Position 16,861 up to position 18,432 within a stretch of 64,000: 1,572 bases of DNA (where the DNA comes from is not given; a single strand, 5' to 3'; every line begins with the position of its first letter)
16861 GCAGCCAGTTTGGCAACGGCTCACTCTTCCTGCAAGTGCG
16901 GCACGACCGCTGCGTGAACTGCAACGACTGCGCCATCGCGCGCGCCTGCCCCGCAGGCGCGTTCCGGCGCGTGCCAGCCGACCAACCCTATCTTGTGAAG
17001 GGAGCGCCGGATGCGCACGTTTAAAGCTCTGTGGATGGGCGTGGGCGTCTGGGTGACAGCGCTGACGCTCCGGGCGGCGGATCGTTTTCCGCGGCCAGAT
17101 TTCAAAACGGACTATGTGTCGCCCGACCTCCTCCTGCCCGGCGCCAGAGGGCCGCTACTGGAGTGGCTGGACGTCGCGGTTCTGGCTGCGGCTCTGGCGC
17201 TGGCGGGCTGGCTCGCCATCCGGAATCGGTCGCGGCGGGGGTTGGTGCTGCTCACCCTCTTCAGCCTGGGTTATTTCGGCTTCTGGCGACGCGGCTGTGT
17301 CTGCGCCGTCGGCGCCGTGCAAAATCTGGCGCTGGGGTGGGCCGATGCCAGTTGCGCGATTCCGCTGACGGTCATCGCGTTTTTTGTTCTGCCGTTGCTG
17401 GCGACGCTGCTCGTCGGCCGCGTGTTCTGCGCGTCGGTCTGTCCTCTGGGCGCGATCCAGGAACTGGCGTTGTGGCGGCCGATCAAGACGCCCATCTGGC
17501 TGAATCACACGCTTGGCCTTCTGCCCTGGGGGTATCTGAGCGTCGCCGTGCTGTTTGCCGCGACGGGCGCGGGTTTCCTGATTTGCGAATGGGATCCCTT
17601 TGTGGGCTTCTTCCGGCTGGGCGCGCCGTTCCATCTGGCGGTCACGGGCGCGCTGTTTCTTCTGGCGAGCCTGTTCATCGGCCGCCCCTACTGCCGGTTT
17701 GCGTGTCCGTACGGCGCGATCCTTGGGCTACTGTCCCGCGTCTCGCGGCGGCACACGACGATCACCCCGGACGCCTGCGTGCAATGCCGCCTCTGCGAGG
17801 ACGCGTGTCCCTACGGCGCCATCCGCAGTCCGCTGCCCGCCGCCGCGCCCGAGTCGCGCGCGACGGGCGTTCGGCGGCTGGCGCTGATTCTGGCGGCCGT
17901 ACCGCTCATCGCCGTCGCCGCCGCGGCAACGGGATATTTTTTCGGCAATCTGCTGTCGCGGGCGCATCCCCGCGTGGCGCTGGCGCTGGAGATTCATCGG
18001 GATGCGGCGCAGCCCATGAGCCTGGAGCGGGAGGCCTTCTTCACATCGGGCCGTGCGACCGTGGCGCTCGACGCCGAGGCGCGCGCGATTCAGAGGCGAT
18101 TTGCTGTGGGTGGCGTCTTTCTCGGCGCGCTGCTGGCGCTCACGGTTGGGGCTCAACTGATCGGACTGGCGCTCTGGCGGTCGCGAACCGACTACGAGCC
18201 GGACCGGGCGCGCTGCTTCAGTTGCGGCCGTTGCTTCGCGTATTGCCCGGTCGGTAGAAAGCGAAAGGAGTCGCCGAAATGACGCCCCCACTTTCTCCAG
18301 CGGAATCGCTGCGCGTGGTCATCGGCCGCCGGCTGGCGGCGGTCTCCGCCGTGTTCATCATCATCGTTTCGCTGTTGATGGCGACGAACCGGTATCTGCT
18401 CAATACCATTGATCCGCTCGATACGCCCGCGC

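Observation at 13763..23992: Operon coupling periplasmic beta-propellers, a NapGH-like transmembrane ferredoxin pair and a cytoplasmic NuoEF/GltD-like NAD(P)H flavoprotein module: candidate undescribed electron conduit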

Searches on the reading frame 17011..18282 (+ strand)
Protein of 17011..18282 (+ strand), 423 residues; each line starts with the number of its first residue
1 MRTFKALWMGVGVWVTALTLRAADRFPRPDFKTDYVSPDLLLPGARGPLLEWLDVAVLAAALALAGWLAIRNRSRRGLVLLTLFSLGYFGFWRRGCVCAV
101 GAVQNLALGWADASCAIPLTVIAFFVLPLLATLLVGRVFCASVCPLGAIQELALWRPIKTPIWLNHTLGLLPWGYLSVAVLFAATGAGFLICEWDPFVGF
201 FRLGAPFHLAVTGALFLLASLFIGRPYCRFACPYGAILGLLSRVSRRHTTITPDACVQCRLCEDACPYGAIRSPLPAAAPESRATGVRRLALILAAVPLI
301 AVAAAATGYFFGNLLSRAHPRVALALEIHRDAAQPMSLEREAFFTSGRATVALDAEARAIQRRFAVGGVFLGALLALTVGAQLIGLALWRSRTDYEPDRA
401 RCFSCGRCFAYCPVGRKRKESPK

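Call 4: search_protein_families(library=pfam, proteins=[window:17011-18282:+], max_evalue=0.01)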
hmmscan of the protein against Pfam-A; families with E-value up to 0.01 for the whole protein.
window:17011-18282:+ (423 aa): 14 families
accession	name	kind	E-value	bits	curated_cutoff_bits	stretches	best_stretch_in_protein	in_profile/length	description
PF12801.12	Fer4_5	-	1.6e-17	63.6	22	2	119-158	3-43/48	4Fe-4S binding domain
PF00037.32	Fer4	-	9.9e-14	50.9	21.1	2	250-272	2-24/24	4Fe-4S binding domain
PF12838.12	Fer4_7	-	7.2e-12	46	27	2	227-270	7-52/52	4Fe-4S dicluster domain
PF13187.11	Fer4_9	-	8.6e-10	38.9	27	1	227-271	7-52/52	4Fe-4S dicluster domain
PF14697.11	Fer4_21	-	1.5e-09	38.2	35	1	227-271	13-57/59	4Fe-4S dicluster domain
PF13484.11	Fer4_16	-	6e-09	37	30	1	256-276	2-21/66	4Fe-4S double cluster binding domain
PF12837.12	Fer4_6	-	2.1e-08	34.1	25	1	250-271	3-24/24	4Fe-4S binding domain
PF25160.1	LdpA_Fe-S-bd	-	4.4e-07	30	27.6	1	399-417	25-43/49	LdpA Fe-S cluster-binding domain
PF13237.11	Fer4_10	-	3.5e-05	24.1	25.5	0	398-415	5-23/53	4Fe-4S dicluster domain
PF12800.12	Fer4_4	-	0.00015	22.3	24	1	253-269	1-17/17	4Fe-4S binding domain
PF12797.12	Fer4_2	-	0.0002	21.5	24.5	1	250-268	4-22/22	4Fe-4S binding domain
PF13183.11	Fer4_8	-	0.00034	21.5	27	0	254-283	3-32/68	4Fe-4S dicluster domain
PF13534.11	Fer4_17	-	0.0022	19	22.2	0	401-414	45-58/61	4Fe-4S dicluster domain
PF12798.12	Fer4_3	-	0.0037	18.4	27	0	256-270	1-15/15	4Fe-4S binding domain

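Call 5: search_protein_families(library=ncbifam, proteins=[window:17011-18282:+], max_evalue=0.01)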
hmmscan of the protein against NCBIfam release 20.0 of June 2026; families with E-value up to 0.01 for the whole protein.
window:17011-18282:+ (423 aa): 39 families (the best 25 are shown)
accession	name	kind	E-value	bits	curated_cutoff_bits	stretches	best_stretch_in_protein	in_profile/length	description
TIGR02163.1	napH_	subfamily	3e-15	56.4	213.05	1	121-268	63-215/255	NapH/MauN family ferredoxin-type protein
NF007013.0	PRK09477.1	equivalog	2.6e-14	53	234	1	123-269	88-239/286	quinol dehydrogenase ferredoxin subunit NapH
NF058577.1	FdxA_fam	equivalog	9.4e-11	41.7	65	2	228-270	15-52/52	4Fe-4S ferredoxin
TIGR04105.1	FeFe_hydrog_B1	subfamily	2e-08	33.4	450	1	227-272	120-160/462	monomeric [FeFe] hydrogenase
TIGR01971.1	NuoI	subfamily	3.6e-07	29.8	113.05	1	228-272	50-99/121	NADH-quinone oxidoreductase, chain I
NF040864.1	HgcB_ferredoxin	equivalog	4.9e-06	26.3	99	1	223-272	17-62/93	mercury methylation ferredoxin HgcB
NF038196.1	ferrodoxin_EFR1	subfamily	5.7e-06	26.6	75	1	245-272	176-202/242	EFR1 family ferrodoxin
TIGR01944.1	rnfB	subfamily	8.9e-06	25.4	68.7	1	223-273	116-162/190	RnfABCDGE type electron transport complex subunit B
NF046105.1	TransRegNosR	equivalog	9.4e-06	24.2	1000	1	73-272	433-645/680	transcriptional regulator NosR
NF006221.0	PRK08348.1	subfamily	1.8e-05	24.4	124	1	221-272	45-93/136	NADH-plastoquinone oxidoreductase subunit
NF042909.1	FMH_DH_FwdF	exception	1.8e-05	24.1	375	1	228-272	107-156/336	tungsten-dependent formylmethanofuran dehydrogenase subunit FwdF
NF043039.1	HgcAB_like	equivalog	2.3e-05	24.2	285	0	114-271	189-349/350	HgcAB-like fusion protein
TIGR02700.1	flavo_MJ0208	hypoth_equivalog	2.3e-05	23.8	251.35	0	228-274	156-197/234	dihydromethanopterin reductase (acceptor)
NF004541.0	PRK05888.2-2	equivalog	4.9e-05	23.2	217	1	212-272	53-112/168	NADH-quinone oxidoreductase subunit NuoI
NF009053.0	PRK12387.1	subfamily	7.7e-05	22.5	204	1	223-272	41-91/180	formate hydrogenlyase complex iron-sulfur subunit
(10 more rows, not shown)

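Call 6: find_encoding_contigs(protein=window:17011-18282:+, flank=10000, max_places=6)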
Protein window:17011-18282:+ (423 aa): 3 contigs read that carry it; 3 places shown.
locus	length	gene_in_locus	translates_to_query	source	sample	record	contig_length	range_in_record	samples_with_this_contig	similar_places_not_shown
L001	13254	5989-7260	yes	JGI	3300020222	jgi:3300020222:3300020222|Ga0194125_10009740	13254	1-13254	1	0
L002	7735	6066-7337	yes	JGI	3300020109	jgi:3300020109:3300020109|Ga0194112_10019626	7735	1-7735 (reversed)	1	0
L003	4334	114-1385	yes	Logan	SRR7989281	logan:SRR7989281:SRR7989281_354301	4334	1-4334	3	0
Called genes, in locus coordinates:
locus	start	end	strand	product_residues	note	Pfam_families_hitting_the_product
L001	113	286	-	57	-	-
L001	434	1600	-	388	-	PF04055:Radical_SAM, PF13353:Fer4_12 (faint)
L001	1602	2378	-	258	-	-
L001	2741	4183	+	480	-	PF13360:PQQ_2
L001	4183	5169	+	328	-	PF01436:NHL (faint)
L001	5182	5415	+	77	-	-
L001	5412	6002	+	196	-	PF12838:Fer4_7 (faint), PF13187:Fer4_9 (faint), PF13237:Fer4_10 (faint), PF00037:Fer4 (faint), PF12797:Fer4_2 (faint), PF12837:Fer4_6 (faint), PF14697:Fer4_21 (faint)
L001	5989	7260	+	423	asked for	PF12801:Fer4_5, PF14697:Fer4_21 (faint), PF13187:Fer4_9 (faint), PF13237:Fer4_10 (faint), PF12801:Fer4_5, PF12838:Fer4_7 (weak), PF00037:Fer4 (weak), PF12837:Fer4_6 (weak), +2 more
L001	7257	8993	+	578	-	PF13360:PQQ_2, PF01011:PQQ (faint), PF13570:Beta-prop_ACSF4, PF13360:PQQ_2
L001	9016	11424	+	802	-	PF01257:2Fe-2S_thioredx, PF01512:Complex1_51K, PF10531:SLBB (weak), PF10589:NADH_4Fe-4S, PF00037:Fer4 (weak), PF12838:Fer4_7, PF13187:Fer4_9 (weak), PF14697:Fer4_21 (weak)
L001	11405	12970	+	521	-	PF13510:Fer2_4, PF14691:Fer4_20, PF00890:FAD_binding_2 (weak), PF01266:DAO (weak), PF07992:Pyr_redox_2, PF13450:NAD_binding_8, PF01593:Amino_oxidase (faint), PF22117:Fer4_Nqo3 (weak)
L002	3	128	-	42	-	?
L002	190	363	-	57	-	-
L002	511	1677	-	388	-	PF04055:Radical_SAM, PF13353:Fer4_12 (faint)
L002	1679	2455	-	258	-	-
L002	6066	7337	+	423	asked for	PF12801:Fer4_5, PF14697:Fer4_21 (faint), PF13187:Fer4_9 (faint), PF13237:Fer4_10 (faint), PF12801:Fer4_5, PF12838:Fer4_7 (weak), PF00037:Fer4 (weak), PF12837:Fer4_6 (weak), +2 more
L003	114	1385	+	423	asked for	PF12801:Fer4_5, PF14697:Fer4_21 (faint), PF13187:Fer4_9 (faint), PF13237:Fer4_10 (faint), PF12801:Fer4_5, PF12838:Fer4_7 (weak), PF00037:Fer4 (weak), PF12837:Fer4_6 (weak), +2 more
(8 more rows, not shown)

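Call 7: find_homologous_proteins(query=window:17011-18282:+)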
Query window:17011-18282:+ (423 aa): 3506 proteins with E <= 0.001 among 8000 candidates; the best 120 are listed.
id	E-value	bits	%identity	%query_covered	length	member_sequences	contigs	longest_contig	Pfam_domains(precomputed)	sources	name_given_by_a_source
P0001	2.9e-279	944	100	100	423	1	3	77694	PF14697.12,PF12801.13,PF12837.13,PF00037.33,PF13484.12,PF12838.13,PF25160.2,PF13237.12,PF13187.12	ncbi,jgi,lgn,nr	ncbi:MAG: 4Fe-4S binding protein [Lentisphaerae bacterium]|nr:4Fe-4S binding protein [Lentisphaerota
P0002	4.5e-243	825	88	100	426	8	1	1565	PF14697.12,PF12801.13,PF12837.13,PF00037.33,PF13484.12,PF12838.13,PF25160.2,PF13187.12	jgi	jgi:NosR/NirI family transcriptional regulator, nitrous oxide reductase regulator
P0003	3.9e-239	812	85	100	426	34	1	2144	PF14697.12,PF12801.13,PF12837.13,PF00037.33,PF13484.12,PF12838.13,PF25160.2,PF13187.12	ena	-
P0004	3.0e-223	760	84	96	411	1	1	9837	PF14697.12,PF12801.13,PF12837.13,PF00037.33,PF13484.12,PF12838.13,PF13187.12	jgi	jgi:ferredoxin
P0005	3.1e-204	697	75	98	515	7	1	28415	PF14697.12,PF12801.13,PF12837.13,PF00037.33,PF13484.12,PF12838.13,PF25160.2,PF13237.12,PF13187.12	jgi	-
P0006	5.3e-198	677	73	98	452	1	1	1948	PF14697.12,PF12801.13,PF12837.13,PF00037.33,PF13484.12,PF12838.13,PF25160.2,PF13237.12,PF13183.12,PF13187.12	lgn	-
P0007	7.6e-196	669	72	99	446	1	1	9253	PF14697.12,PF12801.13,PF12837.13,PF00037.33,PF13484.12,PF12838.13,PF13187.12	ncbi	-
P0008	8.8e-186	636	71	94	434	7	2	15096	PF14697.12,PF12801.13,PF12837.13,PF00037.33,PF13484.12,PF12838.13,PF25160.2,PF13237.12,PF13187.12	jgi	jgi:ferredoxin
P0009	3.3e-184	631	71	96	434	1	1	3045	PF14697.12,PF12801.13,PF12837.13,PF00037.33,PF13484.12,PF12838.13,PF13237.12,PF13187.12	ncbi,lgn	-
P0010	1.3e-178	613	66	97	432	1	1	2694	PF14697.12,PF12801.13,PF00037.33,PF12838.13,PF13187.12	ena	-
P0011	2.4e-178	612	66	95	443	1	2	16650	PF14697.12,PF12801.13,PF00037.33,PF13484.12,PF12838.13,PF13183.12,PF13187.12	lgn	-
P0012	4.7e-178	611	66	98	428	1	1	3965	PF14697.12,PF12801.13,PF12837.13,PF00037.33,PF13484.12,PF12838.13,PF13187.12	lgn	-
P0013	8.5e-178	610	67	94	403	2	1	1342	PF14697.12,PF12801.13,PF00037.33,PF13484.12,PF12838.13,PF13187.12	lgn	-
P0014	1.1e-175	603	68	92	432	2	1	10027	PF14697.12,PF12801.13,PF12837.13,PF00037.33,PF13484.12,PF12838.13,PF13187.12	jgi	-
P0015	3.5e-175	601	66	93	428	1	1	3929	PF14697.12,PF12801.13,PF12837.13,PF00037.33,PF13484.12,PF12838.13,PF13237.12,PF13183.12,PF13187.12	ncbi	-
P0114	2.2e-124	434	54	94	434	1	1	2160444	PF12801.13,PF12837.13,PF00037.33,PF13484.12,PF12838.13,PF13237.12,PF13183.12,PF13187.12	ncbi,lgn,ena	-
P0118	3.5e-124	433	50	98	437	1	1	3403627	PF14697.12,PF12801.13,PF12837.13,PF00037.33,PF12838.13,PF13187.12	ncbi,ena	-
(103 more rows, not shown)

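Call 8: find_encoding_contigs(protein=P0118, flank=10000, max_places=2)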
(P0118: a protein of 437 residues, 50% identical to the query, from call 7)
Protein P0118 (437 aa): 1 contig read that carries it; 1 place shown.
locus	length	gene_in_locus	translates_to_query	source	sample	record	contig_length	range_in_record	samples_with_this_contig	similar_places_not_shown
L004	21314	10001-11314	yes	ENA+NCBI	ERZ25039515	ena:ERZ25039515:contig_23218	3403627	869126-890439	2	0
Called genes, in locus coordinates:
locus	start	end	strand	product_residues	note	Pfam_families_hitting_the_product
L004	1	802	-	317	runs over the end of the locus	PF00535:Glycos_transf_2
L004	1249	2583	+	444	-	PF01408:GFO_IDH_MocA, PF19051:GFO_IDH_MocA_C2 (weak)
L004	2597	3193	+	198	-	PF13646:HEAT_2 (faint)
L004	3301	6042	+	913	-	-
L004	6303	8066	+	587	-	PF01011:PQQ (faint), PF13360:PQQ_2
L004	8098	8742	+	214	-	-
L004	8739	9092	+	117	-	PF01436:NHL (faint)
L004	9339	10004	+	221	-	PF13187:Fer4_9 (faint), PF12838:Fer4_7 (faint), PF00037:Fer4 (faint), PF12837:Fer4_6 (faint), PF14697:Fer4_21 (faint)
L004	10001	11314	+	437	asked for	PF14697:Fer4_21 (faint), PF12801:Fer4_5, PF13187:Fer4_9 (faint), PF12801:Fer4_5, PF12838:Fer4_7 (weak), PF00037:Fer4, PF12837:Fer4_6 (weak)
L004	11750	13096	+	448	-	PF13360:PQQ_2, PF13570:Beta-prop_ACSF4 (faint), PF25293:Beta-prop_EMC1_N (faint), PF01011:PQQ (faint), PF13360:PQQ_2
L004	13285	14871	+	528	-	PF01257:2Fe-2S_thioredx, PF01512:Complex1_51K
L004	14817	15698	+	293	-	PF10531:SLBB (faint), PF10589:NADH_4Fe-4S, PF12797:Fer4_2 (faint), PF13237:Fer4_10 (weak), PF14697:Fer4_21, PF12838:Fer4_7, PF13187:Fer4_9 (weak), PF00037:Fer4 (weak)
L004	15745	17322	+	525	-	PF13510:Fer2_4, PF14691:Fer4_20, PF01266:DAO, PF01946:Thi4 (faint), PF03486:HI0933_like (faint), PF07992:Pyr_redox_2, PF13450:NAD_binding_8, PF01593:Amino_oxidase (weak)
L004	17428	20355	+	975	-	PF04389:Peptidase_M28 (weak)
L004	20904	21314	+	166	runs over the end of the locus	-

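Call 9: find_encoding_contigs(protein=P0114, flank=10000, max_places=2)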
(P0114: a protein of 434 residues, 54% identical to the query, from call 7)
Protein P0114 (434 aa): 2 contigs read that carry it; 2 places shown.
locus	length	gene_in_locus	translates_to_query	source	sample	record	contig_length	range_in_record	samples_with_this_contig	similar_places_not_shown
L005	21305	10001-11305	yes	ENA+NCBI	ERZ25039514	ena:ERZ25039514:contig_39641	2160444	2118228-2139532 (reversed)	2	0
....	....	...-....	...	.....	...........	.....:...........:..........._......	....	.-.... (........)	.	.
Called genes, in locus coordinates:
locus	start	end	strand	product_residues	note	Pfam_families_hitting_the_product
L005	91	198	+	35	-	-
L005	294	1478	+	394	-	PF00850:Hist_deacetyl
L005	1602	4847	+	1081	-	PF12708:Pect-lyase_RHGA_epim, PF19190:BACON_2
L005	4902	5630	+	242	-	-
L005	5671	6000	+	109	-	-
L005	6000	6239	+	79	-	-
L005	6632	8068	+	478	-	PF13360:PQQ_2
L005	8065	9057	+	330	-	PF01436:NHL (faint)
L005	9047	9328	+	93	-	-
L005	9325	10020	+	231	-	PF12838:Fer4_7 (faint), PF00037:Fer4 (faint), PF12837:Fer4_6 (faint), PF13237:Fer4_10 (faint), PF14697:Fer4_21 (weak)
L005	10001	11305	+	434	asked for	PF12837:Fer4_6 (faint), PF12801:Fer4_5, PF13183:Fer4_8 (faint), PF13187:Fer4_9 (faint), PF13237:Fer4_10 (faint), PF12801:Fer4_5 (weak), PF12838:Fer4_7 (weak), PF00037:Fer4 (weak), +1 more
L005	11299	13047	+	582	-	PF13360:PQQ_2, PF01011:PQQ (faint), PF13360:PQQ_2, PF13570:Beta-prop_ACSF4, PF13360:PQQ_2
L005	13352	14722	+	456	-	PF01257:2Fe-2S_thioredx, PF01512:Complex1_51K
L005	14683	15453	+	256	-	PF10531:SLBB (weak), PF22461:SLBB_2 (weak), PF13187:Fer4_9 (faint), PF10589:NADH_4Fe-4S, PF12797:Fer4_2 (faint), PF00037:Fer4 (weak), PF14697:Fer4_21, PF12838:Fer4_7, +1 more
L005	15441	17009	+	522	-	PF13510:Fer2_4, PF14691:Fer4_20, PF13450:NAD_binding_8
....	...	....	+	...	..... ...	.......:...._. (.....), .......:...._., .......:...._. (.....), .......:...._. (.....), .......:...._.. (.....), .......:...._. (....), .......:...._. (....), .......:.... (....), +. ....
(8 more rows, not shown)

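Call 16: find_related_loci(query=A1, collection=genome_contigs, flank=10000)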
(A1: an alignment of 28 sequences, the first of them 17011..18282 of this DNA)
Query A1 (423 aa) in genome_contigs; peptide patterns used: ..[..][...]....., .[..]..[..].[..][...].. (x = any residue, [..] = any of these).
600 stretches matched a pattern (row limit reached: there are more); 597 encode a relative of the query (tblastn E <= 1e-3); the best 80 are kept; 80 distinct loci.
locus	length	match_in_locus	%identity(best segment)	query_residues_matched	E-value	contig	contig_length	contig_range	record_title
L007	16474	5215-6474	85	7-423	0e+0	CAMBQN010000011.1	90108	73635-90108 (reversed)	MAG: Akkermansia muciniphila isolate MiH-14oct19-36 genome assembly, contig: MiH-14oct19-C290, whole genome shotgun sequ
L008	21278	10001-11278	85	1-423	0e+0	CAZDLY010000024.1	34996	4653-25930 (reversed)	MAG TPA_asm: uncultured Akkermansia sp. isolate SRP272421_co3_415 genome assembly, contig: NODE_2005_length_34996_cov_20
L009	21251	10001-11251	47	2-417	6e-132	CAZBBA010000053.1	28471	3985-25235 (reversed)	MAG TPA_asm: uncultured Rikenellaceae bacterium isolate binchicken_co168_294 genome assembly, contig: NODE_2877_length_2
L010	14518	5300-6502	48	23-414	6e-132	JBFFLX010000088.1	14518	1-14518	MAG: Bacteroidales bacterium isolate Mix_mud18.2022.04.30 k141_859082_length_14518_cov_15.4214, whole genome shotgun seq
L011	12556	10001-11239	49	7-419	1e-130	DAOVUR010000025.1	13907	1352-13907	MAG TPA_asm: bacterium isolate CSMAG_1684 CSMAG_1684_k141_3319103_length_13907_cov_13.9124, whole genome shotgun sequenc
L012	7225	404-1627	62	17-419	1e-129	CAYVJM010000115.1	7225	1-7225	MAG TPA_asm: uncultured Lentisphaerales bacterium isolate SRP192927_co4_157 genome assembly, contig: NODE_27557_length_7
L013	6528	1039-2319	45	2-414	3e-129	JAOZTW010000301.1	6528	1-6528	MAG: Bacteroidales bacterium isolate GMC8.concoct.158 GMC8_14710_length_6528_cov_11.170864, whole genome shotgun sequenc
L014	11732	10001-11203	49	21-418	1e-128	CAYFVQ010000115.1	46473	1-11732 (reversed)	MAG TPA_asm: uncultured Eubacteriales bacterium isolate ERP108616_co1_206 genome assembly, contig: k119_1798594, whole g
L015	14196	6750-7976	47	12-417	1e-124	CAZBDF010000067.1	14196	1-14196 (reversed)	MAG TPA_asm: uncultured Lentimicrobiaceae bacterium isolate binchicken_co243_188 genome assembly, contig: NODE_3554_leng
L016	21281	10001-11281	47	2-423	1e-124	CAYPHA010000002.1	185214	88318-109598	MAG TPA_asm: uncultured Calditrichota bacterium isolate SRP332253_co2_262 genome assembly, contig: NODE_32_length_185214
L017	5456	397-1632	46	16-423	7e-125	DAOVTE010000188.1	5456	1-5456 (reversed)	MAG TPA_asm: Bacteroidales bacterium isolate CSMAG_1645 CSMAG_1645_k141_2412818_length_5456_cov_14.0000, whole genome sh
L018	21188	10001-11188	47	24-416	2e-124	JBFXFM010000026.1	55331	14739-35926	MAG: Draconibacterium sp. isolate CA_2019_TPIn_14 NODE_1874_length_55331_cov_7.528639_TPIn, whole genome shotgun sequenc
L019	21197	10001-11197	46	22-417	1e-123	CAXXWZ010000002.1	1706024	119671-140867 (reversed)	MAG: Bacteroidales bacterium isolate 556df4bf-b6b3-4683-a460-d9bb7ae4eba6 genome assembly, contig: contig_2, whole genom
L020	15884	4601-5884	44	1-423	7e-123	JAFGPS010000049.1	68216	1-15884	MAG: Sedimentisphaerales bacterium isolate Zod_Metabat.706 k87_3153165, whole genome shotgun sequence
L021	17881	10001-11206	47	17-417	9e-123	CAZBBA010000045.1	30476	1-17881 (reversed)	MAG TPA_asm: uncultured Rikenellaceae bacterium isolate binchicken_co168_294 genome assembly, contig: NODE_2627_length_3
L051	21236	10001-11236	48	15-423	8e-119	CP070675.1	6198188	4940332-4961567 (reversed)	MAG: Phycisphaerales bacterium isolate bin71 chromosome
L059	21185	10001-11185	46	24-416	2e-118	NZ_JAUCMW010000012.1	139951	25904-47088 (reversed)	Labilibaculum sp. K2S NODE_12_length_139951_cov_522.638860, whole genome shotgun sequence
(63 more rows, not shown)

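Call 35: search_solved_structures(query=A1, max_evalue=0.01)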
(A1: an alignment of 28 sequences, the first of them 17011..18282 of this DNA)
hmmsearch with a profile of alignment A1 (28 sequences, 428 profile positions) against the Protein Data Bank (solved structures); distinct sequences matched with E-value up to 0.01: 89 (the best 60 are shown).
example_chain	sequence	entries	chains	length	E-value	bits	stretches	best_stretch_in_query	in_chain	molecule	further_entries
9sw6_H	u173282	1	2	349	5e-10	41.9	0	250-277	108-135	Tungsten formylmethanofuran dehydrogenase, subunit F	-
5t5i_F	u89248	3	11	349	1.7e-09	40.2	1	250-277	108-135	Tungsten formylmethanofuran dehydrogenase subunit fwdF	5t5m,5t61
9sfi_T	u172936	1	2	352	1e-08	37.6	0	248-274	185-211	4Fe-4S ferredoxin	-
7zm7_I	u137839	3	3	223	1.2e-06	30.8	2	255-287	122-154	Oxidoreductase-like protein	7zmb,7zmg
8qby_I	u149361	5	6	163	2.5e-06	29.7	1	251-286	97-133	NADH-quinone oxidoreductase subunit I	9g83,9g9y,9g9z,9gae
9iho_I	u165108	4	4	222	3.3e-06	29.3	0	255-285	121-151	NUIM (TYKY) subunit of mitochondrial NADH:ubiquinone oxidoreductase (Complex I)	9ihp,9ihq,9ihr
7arc_I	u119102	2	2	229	5e-06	28.7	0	255-287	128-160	TYKY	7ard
7b0n_I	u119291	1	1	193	8.5e-06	28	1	251-286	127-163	Subunit NUIM of protein NADH:Ubiquinone Oxidoreductase (Complex I)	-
9f5x_G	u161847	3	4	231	1.1e-05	27.7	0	255-287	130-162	NADH:ubiquinone oxidoreductase subunit 8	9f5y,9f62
6gcs_I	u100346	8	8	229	1.5e-05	27.2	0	251-286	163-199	TYKY SUBUNIT (NUIM) | Subunit NUIM of NADH:Ubiquinone Oxidoreductase (Complex I)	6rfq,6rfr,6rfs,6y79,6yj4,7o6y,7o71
5xtb_B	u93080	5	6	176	1.5e-05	27.2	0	255-286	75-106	NADH dehydrogenase [ubiquinone] iron-sulfur protein 8, mitochondrial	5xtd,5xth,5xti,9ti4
7ar7_I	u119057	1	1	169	1.6e-05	27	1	255-287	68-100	NADH dehydrogenase [ubiquinone] iron-sulfur protein 8-A, mitochondrial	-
9cwt_B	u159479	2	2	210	1.8e-05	26.9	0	255-287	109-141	NADH dehydrogenase [ubiquinone] iron-sulfur protein 8, mitochondrial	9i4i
8b9z_I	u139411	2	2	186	2.1e-05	26.7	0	255-287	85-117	NADH dehydrogenase (ubiquinone) 23 kDa subunit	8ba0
8e9g_I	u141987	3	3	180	2.2e-05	26.6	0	255-290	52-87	NADH-quinone oxidoreductase subunit I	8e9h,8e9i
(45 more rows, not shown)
